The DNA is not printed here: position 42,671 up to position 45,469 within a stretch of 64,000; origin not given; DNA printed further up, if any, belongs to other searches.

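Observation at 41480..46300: Class-III aminotransferase + glycyl radical enzyme + activase: candidate sulfonate C-S lyase module with an atypical GCAEV thiyl loop and no reductase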

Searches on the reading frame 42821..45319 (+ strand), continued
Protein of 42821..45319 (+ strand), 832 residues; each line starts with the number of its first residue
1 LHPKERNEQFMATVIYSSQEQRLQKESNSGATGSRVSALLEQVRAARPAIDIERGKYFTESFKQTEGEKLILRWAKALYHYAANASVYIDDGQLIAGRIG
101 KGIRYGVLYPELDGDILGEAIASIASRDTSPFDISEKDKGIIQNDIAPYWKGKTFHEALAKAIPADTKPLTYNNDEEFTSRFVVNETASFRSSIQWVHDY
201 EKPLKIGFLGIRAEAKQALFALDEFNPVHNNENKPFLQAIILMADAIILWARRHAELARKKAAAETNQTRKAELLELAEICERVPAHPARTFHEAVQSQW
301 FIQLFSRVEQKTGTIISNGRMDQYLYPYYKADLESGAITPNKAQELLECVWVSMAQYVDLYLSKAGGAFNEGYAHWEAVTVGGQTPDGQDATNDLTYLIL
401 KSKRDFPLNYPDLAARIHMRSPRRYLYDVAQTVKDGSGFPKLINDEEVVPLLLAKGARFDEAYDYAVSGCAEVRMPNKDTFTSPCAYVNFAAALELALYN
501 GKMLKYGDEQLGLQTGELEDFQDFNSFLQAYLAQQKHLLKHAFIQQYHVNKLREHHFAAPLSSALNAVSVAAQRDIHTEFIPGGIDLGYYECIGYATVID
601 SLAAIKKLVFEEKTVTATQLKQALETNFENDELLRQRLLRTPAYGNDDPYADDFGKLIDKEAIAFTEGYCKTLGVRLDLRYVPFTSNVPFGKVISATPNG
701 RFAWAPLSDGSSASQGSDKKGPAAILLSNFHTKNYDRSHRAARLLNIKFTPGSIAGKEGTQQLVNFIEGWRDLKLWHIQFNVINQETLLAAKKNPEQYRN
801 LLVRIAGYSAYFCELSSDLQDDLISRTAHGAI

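Call 14: find_related_loci(query=window:42851-45319:+, collection=genome_contigs, flank=10000)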
Query window:42851-45319:+ (822 aa) in genome_contigs; peptide patterns used: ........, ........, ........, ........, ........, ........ (x = any residue, [..] = any of these).
548 stretches matched a pattern; 528 encode a relative of the query (tblastn E <= 1e-3); the best 80 are kept; 80 distinct loci.
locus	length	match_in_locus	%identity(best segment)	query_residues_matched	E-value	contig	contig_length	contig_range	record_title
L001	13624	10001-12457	76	1-822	0e+0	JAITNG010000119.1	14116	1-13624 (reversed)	MAG: Oscillospiraceae bacterium isolate Po218_bin118 k119_4100314, whole genome shotgun sequence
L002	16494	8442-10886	73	6-822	0e+0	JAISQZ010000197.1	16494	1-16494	MAG: Oscillospiraceae bacterium isolate Kf353_bin28 k119_1159019, whole genome shotgun sequence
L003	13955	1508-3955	71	5-822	0e+0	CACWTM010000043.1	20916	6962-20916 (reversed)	MAG: uncultured Ruminococcus sp. isolate RUG10903 genome assembly, contig: RUG10903_asm_43, whole genome shotgun sequenc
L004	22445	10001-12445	71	6-822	0e+0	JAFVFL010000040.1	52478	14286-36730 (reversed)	MAG: Ruminococcus sp. isolate RGIG5122 Roe_deer_Rumen.Co__c1370667, whole genome shotgun sequence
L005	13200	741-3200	70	1-822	0e+0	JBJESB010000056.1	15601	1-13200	MAG: Oscillospiraceae bacterium isolate PUUB23_bin.030 NODE_2364_length_15601_cov_9.229448, whole genome shotgun sequenc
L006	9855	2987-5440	71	1-822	0e+0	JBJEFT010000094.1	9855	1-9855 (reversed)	MAG: Candidatus Ornithomonoglobus sp. isolate EHIM02_bin.021 NODE_1463_length_9855_cov_7.968980, whole genome shotgun se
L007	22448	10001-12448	70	5-822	0e+0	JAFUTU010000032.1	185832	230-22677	MAG: Ruminococcus sp. isolate RGIG4819 Roe_deer_Reticulum.Co__c435026, whole genome shotgun sequence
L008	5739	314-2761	70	5-822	0e+0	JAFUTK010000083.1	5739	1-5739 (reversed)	MAG: Ruminococcus sp. isolate RGIG4809 Roe_deer_Reticulum-5__c327726, whole genome shotgun sequence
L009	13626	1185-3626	70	7-822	0e+0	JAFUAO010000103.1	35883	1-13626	MAG: Ruminococcus sp. isolate RGIG4319 Roe_deer_Duodenum.Co__c527930, whole genome shotgun sequence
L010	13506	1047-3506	71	1-822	0e+0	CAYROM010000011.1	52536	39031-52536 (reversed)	MAG TPA_asm: uncultured Lachnobacterium sp. isolate SRP222994_co1_132 genome assembly, contig: NODE_1028_length_52536_co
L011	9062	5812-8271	71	1-822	0e+0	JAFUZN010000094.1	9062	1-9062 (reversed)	MAG: Clostridia bacterium isolate RGIG4968 Roe_deer_Rumen-4__c117889, whole genome shotgun sequence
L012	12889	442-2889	70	5-822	0e+0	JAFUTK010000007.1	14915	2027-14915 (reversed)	MAG: Ruminococcus sp. isolate RGIG4809 Roe_deer_Reticulum-5__c6692, whole genome shotgun sequence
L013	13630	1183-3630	69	5-822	0e+0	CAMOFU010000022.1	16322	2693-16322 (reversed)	MAG: uncultured Clostridia bacterium isolate SRR873604_bin.87_metaWRAP_v1.3_MAG genome assembly, contig: NODE_7223_lengt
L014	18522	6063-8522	70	1-822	0e+0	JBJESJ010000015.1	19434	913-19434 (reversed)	MAG: Oscillospiraceae bacterium isolate PUUB48_bin.034 NODE_1202_length_19434_cov_6.647918, whole genome shotgun sequenc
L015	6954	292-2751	70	1-822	0e+0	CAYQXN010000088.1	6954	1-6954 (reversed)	MAG TPA_asm: uncultured Ruminococcus sp. isolate SRP222994_co1_483 genome assembly, contig: NODE_22081_length_6954_cov_5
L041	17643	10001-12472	65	4-822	0e+0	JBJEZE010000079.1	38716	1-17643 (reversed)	MAG: Butyricicoccus sp. isolate PUUB37_bin.012 NODE_474_length_38716_cov_10.531750, whole genome shotgun sequence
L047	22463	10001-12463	66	1-822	0e+0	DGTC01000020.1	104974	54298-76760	MAG TPA_asm: Lachnospira sp. UBA4346 UBA4346_contig_29823, whole genome shotgun sequence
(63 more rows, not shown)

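Call 15: find_homologous_proteins(query=window:42851-45319:+, max_evalue=1e-100)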
Query window:42851-45319:+ (822 aa): 2832 proteins with E <= 1e-100 among 8000 candidates; the best 120 are listed.
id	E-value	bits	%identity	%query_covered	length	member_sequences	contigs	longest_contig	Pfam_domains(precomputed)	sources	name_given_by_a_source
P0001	0.0e+0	1588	83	100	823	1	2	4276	PF02901.21,PF01228.27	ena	-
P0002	0.0e+0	1430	76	100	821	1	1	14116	PF02901.21,PF01228.27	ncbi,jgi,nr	ncbi:MAG: glycyl radical protein [Oscillospiraceae bacterium]|jgi:formate C-acetyltransferase|nr:gly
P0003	0.0e+0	1398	74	99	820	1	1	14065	PF02901.21,PF01228.27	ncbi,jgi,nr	ncbi:MAG: glycyl radical protein [Oscillospiraceae bacterium]|jgi:formate C-acetyltransferase|nr:gly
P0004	0.0e+0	1377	73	99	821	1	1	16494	PF02901.21,PF01228.27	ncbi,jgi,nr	ncbi:MAG: glycyl radical protein [Oscillospiraceae bacterium]|jgi:formate C-acetyltransferase|nr:gly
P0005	0.0e+0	1376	72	100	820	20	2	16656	PF02901.21,PF01228.27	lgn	-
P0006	0.0e+0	1365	71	100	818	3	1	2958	PF02901.21,PF01228.27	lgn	-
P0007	0.0e+0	1362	71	100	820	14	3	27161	PF02901.21,PF01228.27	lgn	-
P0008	0.0e+0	1362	73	100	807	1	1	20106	PF02901.21,PF01228.27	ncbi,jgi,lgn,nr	ncbi:MAG: glycyl radical protein [Oscillospiraceae bacterium]|jgi:formate C-acetyltransferase|nr:gly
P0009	0.0e+0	1362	71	99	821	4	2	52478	PF02901.21,PF01228.27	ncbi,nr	ncbi:MAG: glycyl radical protein [Ruminococcus sp.]|nr:glycyl radical protein [Ruminococcus sp.] MBR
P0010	0.0e+0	1361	71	99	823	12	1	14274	PF02901.21,PF01228.27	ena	-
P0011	0.0e+0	1360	71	100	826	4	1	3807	PF02901.21,PF01228.27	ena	-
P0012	0.0e+0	1359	70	100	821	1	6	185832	PF02901.21,PF01228.27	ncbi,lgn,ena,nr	ncbi:MAG: glycyl radical protein [Ruminococcus sp.]|nr:glycyl radical protein [Ruminococcus sp.]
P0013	0.0e+0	1359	71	100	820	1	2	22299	PF02901.21,PF01228.27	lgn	-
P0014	0.0e+0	1355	70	100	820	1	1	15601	PF02901.21,PF01228.27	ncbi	ncbi:MAG: glycyl radical protein [Oscillospiraceae bacterium]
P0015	0.0e+0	1355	71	100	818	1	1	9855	PF02901.21,PF01228.27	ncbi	ncbi:MAG: glycyl radical protein [Candidatus Ornithomonoglobus sp.]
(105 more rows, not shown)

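Call 67: list_cluster_members(proteins=[P0121, window:42851-45319:+, window:41480-42814:+, window:45452-46300:+, window:38248-39951:+, window:39987-41261:+])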
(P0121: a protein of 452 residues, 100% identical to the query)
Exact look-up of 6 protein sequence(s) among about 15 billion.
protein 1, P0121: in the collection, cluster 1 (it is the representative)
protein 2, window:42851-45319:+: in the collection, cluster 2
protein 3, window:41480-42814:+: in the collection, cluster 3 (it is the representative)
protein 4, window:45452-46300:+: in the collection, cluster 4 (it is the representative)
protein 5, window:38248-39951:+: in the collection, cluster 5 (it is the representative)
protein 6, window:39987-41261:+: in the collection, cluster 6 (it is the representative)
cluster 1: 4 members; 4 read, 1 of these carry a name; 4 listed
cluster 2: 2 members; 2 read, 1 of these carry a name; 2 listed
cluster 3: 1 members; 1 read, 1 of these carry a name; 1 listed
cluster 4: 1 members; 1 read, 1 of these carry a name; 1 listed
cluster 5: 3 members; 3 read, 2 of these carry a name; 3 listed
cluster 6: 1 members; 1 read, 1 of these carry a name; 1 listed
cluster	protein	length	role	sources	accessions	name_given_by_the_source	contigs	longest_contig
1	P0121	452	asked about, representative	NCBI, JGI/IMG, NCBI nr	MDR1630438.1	MAG: aspartate aminotransferase family protein [Oscillospiraceae bacterium] | glutamate/tyrosine decarboxylase-like PLP-dependent enzyme | aspartate aminotransferase family protein [Oscillospiraceae bacterium]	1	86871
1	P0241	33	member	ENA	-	-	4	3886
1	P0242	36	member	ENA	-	-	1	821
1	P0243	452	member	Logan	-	-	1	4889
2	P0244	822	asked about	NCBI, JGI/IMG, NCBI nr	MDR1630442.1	MAG: glycyl radical protein [Oscillospiraceae bacterium] | formate C-acetyltransferase | glycyl radical protein [Oscillospiraceae bacterium]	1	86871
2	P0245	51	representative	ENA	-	-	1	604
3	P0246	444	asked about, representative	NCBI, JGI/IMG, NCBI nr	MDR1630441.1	MAG: aminotransferase class III-fold pyridoxal phosphate-dependent enzyme ... | taurine--2-oxoglutarate transaminase | aminotransferase class III-fold pyridoxal phosphate-dependent enzyme [Oscillospiraceae ...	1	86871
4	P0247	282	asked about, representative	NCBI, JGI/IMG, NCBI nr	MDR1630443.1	MAG: glycyl-radical enzyme activating protein [Oscillospiraceae bacterium] | pyruvate formate lyase activating enzyme | glycyl-radical enzyme activating protein [Oscillospiraceae bacterium]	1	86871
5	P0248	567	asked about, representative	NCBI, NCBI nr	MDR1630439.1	MAG: beta-lactamase family protein [Oscillospiraceae bacterium] | beta-lactamase family protein [Oscillospiraceae bacterium]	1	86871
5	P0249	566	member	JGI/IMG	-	CubicO group peptidase (beta-lactamase class C family)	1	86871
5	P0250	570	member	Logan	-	-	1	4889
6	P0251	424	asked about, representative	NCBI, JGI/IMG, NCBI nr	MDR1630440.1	MAG: MFS transporter [Oscillospiraceae bacterium] | MFS family permease | MFS transporter [Oscillospiraceae bacterium]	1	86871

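Call 69: search_protein_families(library=pfam, max_evalue=0.00001, proteins=[L013:5492-6595:+, L001:3273-4307:-, L005:4060-5058:+, L010:11811-13487:+, L041:7295-8329:+, L047:7180-7962:+])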
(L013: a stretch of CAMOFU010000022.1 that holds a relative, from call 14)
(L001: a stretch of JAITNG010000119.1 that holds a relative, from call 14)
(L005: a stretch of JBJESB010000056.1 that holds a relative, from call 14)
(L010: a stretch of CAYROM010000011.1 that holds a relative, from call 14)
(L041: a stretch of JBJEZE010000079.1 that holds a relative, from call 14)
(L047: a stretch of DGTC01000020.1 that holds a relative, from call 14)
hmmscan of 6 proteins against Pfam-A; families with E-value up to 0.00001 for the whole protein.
L013:5492-6595:+ (367 aa): 3 families
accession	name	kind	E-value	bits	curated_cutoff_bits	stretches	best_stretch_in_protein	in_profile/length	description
PF00465.25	Fe-ADH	-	1.3e-43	149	31.3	1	8-168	1-168/168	Iron-containing alcohol dehydrogenase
PF25137.1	ADH_Fe_C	-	1.4e-36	126.4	27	1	179-361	1-192/194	Fe-containing alcohol dehydrogenase family, C-terminal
PF13685.12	Fe-ADH_2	-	6.7e-09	36.3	28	1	27-105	18-98/149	Iron-containing alcohol dehydrogenase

L001:3273-4307:- (344 aa): 3 families
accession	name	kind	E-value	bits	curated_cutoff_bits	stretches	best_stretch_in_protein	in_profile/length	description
PF25137.1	ADH_Fe_C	-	1.2e-36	126.7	27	1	174-280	1-107/194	Fe-containing alcohol dehydrogenase family, C-terminal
PF00465.25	Fe-ADH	-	2.2e-32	112.4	31.3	1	30-163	1-168/168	Iron-containing alcohol dehydrogenase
PF13685.12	Fe-ADH_2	-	1.2e-10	42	28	1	76-167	56-146/149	Iron-containing alcohol dehydrogenase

L005:4060-5058:+ (332 aa): 3 families
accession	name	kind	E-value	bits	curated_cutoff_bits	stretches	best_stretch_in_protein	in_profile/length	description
PF12833.13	HTH_18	-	3.5e-16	59.7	33.6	1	246-323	1-78/80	Helix-turn-helix domain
PF00165.29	HTH_AraC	-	4e-12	46.4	26.6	1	285-323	1-41/42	Bacterial regulatory helix-turn-helix proteins, AraC family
PF00072.30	Response_reg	-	5.5e-08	33.4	30.2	1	12-122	1-108/111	Response regulator receiver domain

L010:11811-13487:+ (558 aa): 2 families
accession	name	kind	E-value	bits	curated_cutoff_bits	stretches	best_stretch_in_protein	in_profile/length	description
PF07969.17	Amidohydro_3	-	9.2e-85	286.3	29.7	1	49-526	2-472/472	Amidohydrolase family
PF01979.26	Amidohydro_1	-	6.7e-14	52.3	25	1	312-519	135-339/345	Amidohydrolase family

L041:7295-8329:+ (344 aa): 3 families
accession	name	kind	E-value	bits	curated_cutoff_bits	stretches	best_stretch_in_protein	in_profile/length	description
PF09084.16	NMT1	-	1.3e-23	84.5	20.5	1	63-272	4-213/216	NMT1/THI5 like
PF13379.11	NMT1_2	-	1.6e-13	51.5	24.7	1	47-273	2-241/252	NMT1-like family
PF12974.12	Phosphonate-bd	-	2.9e-09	37.1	27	1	91-223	36-175/242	ABC transporter, phosphonate, periplasmic substrate-binding protein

L047:7180-7962:+ (260 aa): 1 family
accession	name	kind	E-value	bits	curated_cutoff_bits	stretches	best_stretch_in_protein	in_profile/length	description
PF00528.27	BPD_transp_1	-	5.9e-25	88.5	26.4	1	84-253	1-182/184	Binding-protein-dependent transport system inner membrane component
